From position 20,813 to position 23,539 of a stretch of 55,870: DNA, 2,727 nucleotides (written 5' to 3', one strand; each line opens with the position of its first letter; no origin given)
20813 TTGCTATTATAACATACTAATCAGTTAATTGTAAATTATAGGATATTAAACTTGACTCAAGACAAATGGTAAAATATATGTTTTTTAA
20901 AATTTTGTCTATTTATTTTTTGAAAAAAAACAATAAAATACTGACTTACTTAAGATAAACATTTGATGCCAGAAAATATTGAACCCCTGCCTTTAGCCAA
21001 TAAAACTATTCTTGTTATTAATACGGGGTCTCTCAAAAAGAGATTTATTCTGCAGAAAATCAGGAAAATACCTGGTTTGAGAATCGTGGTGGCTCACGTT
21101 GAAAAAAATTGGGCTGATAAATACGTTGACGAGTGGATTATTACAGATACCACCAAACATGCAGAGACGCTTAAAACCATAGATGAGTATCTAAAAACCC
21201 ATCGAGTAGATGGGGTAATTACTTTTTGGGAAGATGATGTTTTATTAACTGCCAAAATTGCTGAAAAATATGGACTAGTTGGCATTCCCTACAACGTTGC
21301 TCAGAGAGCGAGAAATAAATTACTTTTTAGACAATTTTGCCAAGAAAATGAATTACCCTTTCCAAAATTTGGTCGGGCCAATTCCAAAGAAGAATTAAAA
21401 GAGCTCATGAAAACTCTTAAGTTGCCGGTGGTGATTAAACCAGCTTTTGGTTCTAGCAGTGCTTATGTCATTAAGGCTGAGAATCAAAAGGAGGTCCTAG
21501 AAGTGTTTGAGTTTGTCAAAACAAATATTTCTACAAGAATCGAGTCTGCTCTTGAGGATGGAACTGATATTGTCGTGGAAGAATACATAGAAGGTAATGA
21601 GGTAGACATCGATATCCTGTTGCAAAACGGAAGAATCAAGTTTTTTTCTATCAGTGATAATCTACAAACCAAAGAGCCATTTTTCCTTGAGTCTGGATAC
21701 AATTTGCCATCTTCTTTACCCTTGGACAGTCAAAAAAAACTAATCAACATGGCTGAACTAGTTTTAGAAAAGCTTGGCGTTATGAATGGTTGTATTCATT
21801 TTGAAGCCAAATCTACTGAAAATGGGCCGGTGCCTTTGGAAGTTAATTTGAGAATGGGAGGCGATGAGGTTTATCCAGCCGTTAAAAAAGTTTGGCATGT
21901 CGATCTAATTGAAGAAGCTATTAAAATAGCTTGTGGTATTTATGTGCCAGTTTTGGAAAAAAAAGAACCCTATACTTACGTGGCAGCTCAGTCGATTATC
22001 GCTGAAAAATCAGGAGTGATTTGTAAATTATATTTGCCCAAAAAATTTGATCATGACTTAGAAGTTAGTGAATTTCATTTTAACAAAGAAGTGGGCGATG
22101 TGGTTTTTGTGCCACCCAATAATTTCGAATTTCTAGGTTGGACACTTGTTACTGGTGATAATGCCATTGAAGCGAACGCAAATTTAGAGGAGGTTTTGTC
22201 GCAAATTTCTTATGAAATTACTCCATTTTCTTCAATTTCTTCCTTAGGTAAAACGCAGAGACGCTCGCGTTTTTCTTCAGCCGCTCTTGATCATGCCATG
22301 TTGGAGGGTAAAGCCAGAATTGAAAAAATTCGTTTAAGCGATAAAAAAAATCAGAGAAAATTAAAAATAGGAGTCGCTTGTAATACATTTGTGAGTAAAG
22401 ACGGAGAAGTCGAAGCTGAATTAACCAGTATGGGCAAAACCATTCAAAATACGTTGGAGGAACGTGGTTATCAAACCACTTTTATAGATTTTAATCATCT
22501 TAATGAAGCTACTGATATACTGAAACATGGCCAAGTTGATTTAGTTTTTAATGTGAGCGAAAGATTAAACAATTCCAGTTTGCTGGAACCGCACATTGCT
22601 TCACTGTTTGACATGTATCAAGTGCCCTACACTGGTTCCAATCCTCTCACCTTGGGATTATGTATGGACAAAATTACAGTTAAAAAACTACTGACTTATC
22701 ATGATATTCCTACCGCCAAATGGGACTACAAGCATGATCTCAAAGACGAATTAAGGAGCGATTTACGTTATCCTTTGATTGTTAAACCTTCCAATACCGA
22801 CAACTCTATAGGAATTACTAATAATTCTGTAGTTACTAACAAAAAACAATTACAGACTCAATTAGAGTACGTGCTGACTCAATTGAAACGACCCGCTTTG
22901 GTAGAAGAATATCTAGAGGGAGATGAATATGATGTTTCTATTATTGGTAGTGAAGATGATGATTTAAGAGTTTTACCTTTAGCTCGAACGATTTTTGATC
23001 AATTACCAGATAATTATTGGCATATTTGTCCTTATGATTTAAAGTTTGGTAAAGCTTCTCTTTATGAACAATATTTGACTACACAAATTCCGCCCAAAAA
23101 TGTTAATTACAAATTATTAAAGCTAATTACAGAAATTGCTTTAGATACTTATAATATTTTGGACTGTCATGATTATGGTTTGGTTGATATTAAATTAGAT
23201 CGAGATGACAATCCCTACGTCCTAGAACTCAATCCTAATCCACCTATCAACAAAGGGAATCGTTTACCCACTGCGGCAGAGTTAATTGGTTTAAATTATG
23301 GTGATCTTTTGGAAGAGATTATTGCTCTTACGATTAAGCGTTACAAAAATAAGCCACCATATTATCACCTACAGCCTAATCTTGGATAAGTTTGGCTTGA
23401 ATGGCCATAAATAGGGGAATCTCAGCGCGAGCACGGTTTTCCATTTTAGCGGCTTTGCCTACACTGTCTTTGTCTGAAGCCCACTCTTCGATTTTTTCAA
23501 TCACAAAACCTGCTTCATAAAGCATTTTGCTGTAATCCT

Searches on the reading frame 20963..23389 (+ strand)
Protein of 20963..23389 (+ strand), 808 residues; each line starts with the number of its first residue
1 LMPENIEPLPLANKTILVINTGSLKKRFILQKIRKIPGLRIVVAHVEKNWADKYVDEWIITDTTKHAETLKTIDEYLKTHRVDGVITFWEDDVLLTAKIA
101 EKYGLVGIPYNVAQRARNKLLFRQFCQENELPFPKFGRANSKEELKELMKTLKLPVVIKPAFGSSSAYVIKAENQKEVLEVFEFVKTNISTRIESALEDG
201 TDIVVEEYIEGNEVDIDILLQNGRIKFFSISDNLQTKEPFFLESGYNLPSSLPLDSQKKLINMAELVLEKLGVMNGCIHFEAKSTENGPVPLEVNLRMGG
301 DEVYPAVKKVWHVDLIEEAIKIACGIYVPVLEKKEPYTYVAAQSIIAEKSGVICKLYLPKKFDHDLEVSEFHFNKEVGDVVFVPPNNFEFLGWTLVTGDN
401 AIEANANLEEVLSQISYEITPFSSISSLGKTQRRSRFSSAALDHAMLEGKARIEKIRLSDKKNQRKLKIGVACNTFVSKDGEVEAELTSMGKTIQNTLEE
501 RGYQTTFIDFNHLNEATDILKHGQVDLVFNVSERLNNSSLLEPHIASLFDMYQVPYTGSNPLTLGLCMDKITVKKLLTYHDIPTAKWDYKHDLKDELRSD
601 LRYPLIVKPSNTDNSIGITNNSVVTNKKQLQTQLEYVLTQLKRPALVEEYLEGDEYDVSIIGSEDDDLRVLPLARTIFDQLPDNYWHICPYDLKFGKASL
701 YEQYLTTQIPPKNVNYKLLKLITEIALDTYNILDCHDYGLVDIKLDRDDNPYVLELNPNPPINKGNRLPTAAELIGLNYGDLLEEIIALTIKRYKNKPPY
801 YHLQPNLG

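Call 15: search_protein_families(library=ncbifam, proteins=[window:20963-23389:+], max_evalue=0.001)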
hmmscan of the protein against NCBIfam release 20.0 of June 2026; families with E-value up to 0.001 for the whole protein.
window:20963-23389:+ (808 aa): 58 families (the best 25 are shown)
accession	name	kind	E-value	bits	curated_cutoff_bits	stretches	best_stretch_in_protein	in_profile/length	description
NF002378.0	PRK01372.1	subfamily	1.1e-53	181.9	243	2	487-791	24-302/305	D-alanine--D-alanine ligase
TIGR01205.1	D_ala_D_alaTIGR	subfamily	7.5e-44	150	245.65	2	491-789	20-316/318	D-alanine--D-alanine ligase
NF002563.0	PRK02186.1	subfamily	3.3e-38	131.5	625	2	80-383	69-360/890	argininosuccinate lyase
NF002528.0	PRK01966.1-4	subfamily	6e-35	120.7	262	2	524-796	99-364/366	D-alanine--D-alanine ligase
NF002527.0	PRK01966.1-3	equivalog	4.8e-30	104.9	310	2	544-791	93-329/332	D-alanine--D-alanine ligase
NF011169.0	PRK14571.1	equivalog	3.4e-29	102.1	404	1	487-791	18-296/300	D-alanyl-alanine synthetase A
NF002526.0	PRK01966.1-2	equivalog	2.8e-28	98.8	449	1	521-797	90-354/362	D-alanine--D-alanine ligase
NF000091.3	D_ala_D_ser_VanG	exception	1e-26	93.6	495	2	542-790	108-343/344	D-alanine--D-serine ligase VanG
NF002525.0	PRK01966.1-1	equivalog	2e-23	83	457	1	544-796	115-356/364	D-alanine--D-alanine ligase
NF009402.0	PRK12767.1-1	equivalog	4.3e-22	78.3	218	2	14-300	3-278/329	carbamoyl phosphate synthase-like protein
NF002529.0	PRK01966.1-5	equivalog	6.5e-22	77.9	472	1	544-795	102-341/348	D-alanine--D-alanine ligase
NF011168.0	PRK14570.1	equivalog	1.7e-21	77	505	2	542-797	102-353/364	D-alanyl-alanine synthetase A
TIGR01369.1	CPSaseII_lrg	equivalog_domain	4e-21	74.4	1027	2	99-329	649-870/1052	carbamoyl-phosphate synthase (glutamine-hydrolyzing) large subunit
NF011170.0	PRK14572.1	equivalog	1e-20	74.2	489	1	544-793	105-348/351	D-alanyl-alanine synthetase A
NF000206.1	D_ala_D_lac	equivalog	1.5e-19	70.2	550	1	524-792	90-342/342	D-alanine--(R)-lactate ligase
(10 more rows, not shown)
